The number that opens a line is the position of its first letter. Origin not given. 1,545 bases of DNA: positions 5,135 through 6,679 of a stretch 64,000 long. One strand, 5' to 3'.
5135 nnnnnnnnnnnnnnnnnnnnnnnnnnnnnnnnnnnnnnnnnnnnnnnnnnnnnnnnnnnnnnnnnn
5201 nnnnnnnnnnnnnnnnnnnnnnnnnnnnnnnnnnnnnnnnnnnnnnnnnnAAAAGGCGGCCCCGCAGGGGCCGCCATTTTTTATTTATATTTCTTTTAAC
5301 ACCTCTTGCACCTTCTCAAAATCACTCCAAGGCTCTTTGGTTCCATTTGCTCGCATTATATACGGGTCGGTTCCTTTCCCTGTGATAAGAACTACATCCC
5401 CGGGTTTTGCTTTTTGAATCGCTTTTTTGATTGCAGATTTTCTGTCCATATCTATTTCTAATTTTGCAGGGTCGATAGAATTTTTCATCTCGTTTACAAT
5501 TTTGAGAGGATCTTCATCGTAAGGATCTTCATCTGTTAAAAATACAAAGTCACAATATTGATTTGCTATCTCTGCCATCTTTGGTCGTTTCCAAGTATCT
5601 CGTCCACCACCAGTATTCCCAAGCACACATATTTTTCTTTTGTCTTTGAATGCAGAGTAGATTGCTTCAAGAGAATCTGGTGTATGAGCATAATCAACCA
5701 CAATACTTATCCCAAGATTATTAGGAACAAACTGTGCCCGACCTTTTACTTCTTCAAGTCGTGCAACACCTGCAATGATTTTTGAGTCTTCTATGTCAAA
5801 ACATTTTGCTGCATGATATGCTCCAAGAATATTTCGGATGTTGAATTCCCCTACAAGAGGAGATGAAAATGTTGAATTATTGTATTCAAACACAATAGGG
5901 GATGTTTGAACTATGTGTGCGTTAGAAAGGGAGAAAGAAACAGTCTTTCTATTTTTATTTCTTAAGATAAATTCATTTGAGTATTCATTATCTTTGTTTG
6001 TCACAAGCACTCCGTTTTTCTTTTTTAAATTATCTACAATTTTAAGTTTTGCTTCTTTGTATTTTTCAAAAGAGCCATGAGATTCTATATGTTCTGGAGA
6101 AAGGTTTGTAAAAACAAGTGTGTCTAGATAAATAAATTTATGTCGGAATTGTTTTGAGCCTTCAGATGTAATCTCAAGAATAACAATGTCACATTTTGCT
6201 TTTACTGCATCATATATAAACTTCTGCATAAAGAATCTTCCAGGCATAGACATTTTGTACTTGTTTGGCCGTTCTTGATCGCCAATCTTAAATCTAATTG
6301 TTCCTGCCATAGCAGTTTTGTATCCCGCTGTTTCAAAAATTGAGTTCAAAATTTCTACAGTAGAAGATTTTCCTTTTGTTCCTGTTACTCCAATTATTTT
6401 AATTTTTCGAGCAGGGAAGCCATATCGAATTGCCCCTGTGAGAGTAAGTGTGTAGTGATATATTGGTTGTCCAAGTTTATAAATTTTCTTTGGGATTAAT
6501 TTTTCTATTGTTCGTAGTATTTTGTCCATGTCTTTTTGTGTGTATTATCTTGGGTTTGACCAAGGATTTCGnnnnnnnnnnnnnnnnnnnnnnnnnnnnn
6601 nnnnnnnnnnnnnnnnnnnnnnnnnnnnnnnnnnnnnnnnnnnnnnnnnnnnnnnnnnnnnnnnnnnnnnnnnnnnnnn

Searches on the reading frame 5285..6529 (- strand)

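Call 21: search_protein_families(library=pfam, proteins=[window:5285-6529:-], max_evalue=0.00001)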
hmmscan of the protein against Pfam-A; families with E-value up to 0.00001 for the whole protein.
window:5285-6529:- (414 aa): 2 families
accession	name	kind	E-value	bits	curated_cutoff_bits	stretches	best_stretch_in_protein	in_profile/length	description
PF08245.18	Mur_ligase_M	-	2e-36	126.3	24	1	48-240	1-199/200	Mur ligase middle domain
PF02875.26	Mur_ligase_C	-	1.4e-26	94.2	28.4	1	263-386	1-127/127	Mur ligase, glutamate ligase domain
